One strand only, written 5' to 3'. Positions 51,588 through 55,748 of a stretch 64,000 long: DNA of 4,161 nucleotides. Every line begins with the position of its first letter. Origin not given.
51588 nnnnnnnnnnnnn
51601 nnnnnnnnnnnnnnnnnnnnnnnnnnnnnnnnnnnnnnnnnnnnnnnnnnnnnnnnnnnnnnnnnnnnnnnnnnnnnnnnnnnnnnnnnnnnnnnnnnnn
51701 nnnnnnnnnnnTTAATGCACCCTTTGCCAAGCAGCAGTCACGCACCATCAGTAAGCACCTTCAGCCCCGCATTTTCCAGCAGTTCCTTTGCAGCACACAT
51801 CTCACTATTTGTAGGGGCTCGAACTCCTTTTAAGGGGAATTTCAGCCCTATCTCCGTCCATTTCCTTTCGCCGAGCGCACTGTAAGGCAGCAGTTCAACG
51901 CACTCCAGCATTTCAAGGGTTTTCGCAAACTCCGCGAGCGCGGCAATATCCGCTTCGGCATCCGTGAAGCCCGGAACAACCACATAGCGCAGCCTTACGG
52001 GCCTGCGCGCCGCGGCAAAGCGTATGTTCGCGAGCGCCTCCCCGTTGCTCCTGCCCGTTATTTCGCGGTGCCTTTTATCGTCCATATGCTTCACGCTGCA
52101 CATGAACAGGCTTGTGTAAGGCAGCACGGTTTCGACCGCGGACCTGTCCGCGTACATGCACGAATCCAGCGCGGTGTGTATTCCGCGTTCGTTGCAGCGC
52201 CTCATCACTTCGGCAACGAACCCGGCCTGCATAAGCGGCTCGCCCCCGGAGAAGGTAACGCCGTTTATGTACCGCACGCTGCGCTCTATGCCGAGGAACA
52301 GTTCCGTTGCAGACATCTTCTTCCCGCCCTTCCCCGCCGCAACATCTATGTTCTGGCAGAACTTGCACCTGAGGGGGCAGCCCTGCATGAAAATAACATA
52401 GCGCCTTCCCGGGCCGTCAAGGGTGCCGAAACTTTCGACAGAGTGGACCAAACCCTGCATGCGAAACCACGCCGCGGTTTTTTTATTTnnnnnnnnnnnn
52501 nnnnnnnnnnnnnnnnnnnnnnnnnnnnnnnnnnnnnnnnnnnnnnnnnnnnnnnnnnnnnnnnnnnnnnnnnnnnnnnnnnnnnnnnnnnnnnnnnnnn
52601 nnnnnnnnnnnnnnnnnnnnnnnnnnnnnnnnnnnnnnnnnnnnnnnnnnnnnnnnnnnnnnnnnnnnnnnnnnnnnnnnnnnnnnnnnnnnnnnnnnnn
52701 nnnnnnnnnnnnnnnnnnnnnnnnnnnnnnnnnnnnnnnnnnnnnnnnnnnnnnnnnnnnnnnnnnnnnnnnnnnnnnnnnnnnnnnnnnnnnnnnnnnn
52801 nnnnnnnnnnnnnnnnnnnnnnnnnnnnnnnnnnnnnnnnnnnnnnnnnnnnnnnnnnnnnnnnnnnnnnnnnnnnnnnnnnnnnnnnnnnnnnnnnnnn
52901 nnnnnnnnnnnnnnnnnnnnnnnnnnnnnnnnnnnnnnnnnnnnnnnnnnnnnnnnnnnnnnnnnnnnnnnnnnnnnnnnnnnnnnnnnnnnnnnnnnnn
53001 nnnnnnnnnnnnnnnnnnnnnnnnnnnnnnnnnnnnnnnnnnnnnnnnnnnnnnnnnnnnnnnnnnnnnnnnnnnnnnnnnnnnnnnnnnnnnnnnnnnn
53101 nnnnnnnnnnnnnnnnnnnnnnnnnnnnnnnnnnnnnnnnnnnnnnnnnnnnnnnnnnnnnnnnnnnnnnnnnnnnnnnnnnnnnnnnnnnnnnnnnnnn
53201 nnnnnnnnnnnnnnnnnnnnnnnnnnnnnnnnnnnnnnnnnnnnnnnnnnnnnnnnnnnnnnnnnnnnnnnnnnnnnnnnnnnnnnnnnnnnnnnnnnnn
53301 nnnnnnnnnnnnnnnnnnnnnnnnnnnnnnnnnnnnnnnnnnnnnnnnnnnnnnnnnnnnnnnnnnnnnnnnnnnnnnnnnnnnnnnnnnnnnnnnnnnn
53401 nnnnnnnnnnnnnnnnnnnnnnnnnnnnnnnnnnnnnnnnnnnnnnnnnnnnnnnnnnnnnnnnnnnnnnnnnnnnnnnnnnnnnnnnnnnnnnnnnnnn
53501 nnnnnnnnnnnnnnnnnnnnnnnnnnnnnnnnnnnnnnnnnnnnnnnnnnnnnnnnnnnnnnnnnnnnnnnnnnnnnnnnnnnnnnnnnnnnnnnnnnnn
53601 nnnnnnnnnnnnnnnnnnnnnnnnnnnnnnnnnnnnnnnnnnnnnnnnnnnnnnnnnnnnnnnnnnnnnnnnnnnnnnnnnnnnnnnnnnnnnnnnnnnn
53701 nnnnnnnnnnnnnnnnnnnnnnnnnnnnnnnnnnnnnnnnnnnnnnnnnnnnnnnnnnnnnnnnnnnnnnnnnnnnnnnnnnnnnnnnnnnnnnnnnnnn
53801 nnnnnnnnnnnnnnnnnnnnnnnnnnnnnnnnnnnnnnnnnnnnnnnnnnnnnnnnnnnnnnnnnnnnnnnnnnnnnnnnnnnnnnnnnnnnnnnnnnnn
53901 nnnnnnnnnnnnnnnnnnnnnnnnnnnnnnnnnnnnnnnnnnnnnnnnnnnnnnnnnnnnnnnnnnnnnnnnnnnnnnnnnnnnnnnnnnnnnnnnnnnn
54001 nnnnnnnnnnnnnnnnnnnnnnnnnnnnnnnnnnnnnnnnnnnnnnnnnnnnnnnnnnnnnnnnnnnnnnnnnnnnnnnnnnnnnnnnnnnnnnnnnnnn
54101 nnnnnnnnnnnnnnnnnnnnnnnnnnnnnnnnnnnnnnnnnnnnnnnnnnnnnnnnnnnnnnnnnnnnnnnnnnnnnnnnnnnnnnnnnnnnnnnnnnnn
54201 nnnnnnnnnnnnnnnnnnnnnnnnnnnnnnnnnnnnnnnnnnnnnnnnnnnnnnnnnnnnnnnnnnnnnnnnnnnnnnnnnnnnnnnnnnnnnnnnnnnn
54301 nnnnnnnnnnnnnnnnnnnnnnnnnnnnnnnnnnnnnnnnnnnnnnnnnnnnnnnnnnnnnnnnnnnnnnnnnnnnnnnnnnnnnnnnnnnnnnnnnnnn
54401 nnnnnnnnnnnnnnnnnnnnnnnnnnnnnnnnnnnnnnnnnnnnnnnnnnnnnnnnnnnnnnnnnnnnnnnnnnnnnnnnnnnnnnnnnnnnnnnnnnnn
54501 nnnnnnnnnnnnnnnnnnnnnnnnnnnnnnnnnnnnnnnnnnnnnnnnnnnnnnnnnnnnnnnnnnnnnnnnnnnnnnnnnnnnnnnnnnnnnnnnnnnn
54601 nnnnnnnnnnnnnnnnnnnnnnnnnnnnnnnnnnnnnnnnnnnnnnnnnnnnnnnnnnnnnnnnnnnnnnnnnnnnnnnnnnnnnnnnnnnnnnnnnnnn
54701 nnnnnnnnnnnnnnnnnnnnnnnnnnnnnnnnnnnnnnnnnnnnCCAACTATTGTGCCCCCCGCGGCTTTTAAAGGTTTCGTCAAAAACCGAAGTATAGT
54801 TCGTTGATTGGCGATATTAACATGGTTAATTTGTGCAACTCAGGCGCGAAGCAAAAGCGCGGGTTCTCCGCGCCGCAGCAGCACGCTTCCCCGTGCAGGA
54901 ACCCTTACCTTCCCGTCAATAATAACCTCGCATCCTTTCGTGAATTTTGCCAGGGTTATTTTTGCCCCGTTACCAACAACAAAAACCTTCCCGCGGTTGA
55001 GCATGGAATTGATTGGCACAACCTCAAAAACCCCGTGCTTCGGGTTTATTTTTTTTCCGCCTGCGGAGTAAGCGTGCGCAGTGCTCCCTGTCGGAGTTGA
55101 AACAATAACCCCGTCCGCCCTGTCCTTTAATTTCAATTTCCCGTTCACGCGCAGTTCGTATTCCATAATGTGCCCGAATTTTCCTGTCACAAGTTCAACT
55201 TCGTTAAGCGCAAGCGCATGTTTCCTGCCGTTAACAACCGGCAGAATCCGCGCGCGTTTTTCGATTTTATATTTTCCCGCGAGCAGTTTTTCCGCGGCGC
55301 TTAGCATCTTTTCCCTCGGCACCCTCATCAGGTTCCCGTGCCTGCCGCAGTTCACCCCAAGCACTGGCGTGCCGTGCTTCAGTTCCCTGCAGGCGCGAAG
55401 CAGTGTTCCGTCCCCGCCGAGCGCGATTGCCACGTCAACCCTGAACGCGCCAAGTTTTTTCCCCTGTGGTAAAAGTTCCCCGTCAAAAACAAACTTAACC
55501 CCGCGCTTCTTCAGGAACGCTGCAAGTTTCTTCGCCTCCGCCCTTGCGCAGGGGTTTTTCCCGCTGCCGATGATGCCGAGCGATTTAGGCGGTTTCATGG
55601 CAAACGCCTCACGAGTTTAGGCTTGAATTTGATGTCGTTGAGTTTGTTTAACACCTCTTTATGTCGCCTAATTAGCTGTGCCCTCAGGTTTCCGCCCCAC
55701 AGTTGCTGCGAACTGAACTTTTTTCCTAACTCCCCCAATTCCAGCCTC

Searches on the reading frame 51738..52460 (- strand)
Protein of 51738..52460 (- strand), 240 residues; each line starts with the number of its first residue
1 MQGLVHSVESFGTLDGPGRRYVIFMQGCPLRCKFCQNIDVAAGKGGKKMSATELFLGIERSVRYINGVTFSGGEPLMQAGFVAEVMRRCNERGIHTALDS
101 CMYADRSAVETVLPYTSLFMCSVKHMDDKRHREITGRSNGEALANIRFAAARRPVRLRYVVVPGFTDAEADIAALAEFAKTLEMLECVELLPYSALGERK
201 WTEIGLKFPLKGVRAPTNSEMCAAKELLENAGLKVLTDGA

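Call 49: search_protein_families(library=pfam, proteins=[window:51738-52460:-], max_evalue=0.00001)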
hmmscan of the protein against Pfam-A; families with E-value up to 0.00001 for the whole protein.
window:51738-52460:- (240 aa): 2 families
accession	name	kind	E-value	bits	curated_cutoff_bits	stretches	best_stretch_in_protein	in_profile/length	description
PF04055.27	Radical_SAM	-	2.3e-22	80.4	29.5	1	22-174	1-164/166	Radical SAM superfamily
PF13353.11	Fer4_12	-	8.3e-16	59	22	1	14-94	1-82/137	4Fe-4S single cluster domain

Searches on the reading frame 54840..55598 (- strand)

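Call 49: search_protein_families(library=pfam, proteins=[window:54840-55598:-], max_evalue=0.00001)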
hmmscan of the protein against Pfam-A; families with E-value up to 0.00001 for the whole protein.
window:54840-55598:- (252 aa): 2 families
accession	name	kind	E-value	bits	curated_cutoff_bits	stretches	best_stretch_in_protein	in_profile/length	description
PF20143.4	NAD_kinase_C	-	4.6e-24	85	23.7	1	131-235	1-106/126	ATP-NAD kinase C-terminal domain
PF01513.26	NAD_kinase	-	4.4e-12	46.9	25.5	1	51-110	70-130/130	ATP-NAD kinase N-terminal domain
